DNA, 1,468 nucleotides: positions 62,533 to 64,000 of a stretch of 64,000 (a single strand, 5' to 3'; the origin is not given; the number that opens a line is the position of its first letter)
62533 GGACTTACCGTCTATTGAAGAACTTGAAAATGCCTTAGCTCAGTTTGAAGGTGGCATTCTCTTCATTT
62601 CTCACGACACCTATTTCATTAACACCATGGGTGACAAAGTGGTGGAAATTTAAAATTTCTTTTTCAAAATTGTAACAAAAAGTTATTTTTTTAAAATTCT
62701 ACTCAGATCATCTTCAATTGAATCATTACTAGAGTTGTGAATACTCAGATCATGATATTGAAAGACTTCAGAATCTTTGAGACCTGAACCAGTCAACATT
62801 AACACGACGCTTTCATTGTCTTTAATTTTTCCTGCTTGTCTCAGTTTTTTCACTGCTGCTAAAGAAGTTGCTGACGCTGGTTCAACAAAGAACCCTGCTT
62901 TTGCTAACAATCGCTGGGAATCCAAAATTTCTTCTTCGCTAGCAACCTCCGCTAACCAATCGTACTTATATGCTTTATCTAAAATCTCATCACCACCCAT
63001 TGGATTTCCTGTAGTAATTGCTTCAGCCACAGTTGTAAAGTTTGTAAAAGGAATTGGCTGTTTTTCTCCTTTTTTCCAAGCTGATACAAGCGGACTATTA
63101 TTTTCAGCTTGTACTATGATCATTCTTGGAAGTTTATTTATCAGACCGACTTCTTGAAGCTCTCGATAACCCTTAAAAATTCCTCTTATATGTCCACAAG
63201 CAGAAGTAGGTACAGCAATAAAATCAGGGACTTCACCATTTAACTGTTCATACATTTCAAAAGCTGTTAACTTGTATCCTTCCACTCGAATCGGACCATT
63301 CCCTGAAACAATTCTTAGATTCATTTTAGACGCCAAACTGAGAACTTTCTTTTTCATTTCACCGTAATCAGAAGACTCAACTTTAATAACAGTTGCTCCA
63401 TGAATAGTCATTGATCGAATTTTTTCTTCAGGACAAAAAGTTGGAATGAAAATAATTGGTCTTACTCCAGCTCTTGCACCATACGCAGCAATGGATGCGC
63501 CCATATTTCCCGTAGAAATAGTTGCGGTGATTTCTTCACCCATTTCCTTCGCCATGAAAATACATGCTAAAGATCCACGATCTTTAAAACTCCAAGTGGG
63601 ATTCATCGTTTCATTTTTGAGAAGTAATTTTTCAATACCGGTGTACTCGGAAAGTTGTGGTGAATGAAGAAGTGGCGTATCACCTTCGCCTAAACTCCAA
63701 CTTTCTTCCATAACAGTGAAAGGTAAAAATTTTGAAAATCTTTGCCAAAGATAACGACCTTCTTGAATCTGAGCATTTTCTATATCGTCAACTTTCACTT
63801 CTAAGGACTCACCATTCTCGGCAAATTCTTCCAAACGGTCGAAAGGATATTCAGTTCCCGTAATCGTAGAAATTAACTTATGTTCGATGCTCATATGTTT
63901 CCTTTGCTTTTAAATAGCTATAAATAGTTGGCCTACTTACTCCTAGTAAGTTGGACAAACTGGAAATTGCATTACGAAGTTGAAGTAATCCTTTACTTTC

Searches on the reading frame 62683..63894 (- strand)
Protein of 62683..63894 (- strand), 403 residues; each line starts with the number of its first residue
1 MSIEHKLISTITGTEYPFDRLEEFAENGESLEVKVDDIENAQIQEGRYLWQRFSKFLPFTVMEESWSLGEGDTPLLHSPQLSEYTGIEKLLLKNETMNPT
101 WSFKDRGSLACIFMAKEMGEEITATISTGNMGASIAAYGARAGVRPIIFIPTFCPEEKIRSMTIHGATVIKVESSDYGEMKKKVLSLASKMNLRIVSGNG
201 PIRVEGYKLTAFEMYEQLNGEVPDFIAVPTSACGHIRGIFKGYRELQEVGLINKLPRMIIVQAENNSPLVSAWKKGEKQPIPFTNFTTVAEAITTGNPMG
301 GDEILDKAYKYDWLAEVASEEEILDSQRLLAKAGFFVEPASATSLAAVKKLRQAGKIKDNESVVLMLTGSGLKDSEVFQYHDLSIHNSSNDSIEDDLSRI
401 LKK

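Call 50: find_encoding_contigs(protein=window:62683-63894:-, flank=10000, max_places=4)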
Protein window:62683-63894:- (403 aa): no gene with exactly this product is on record in the collection.
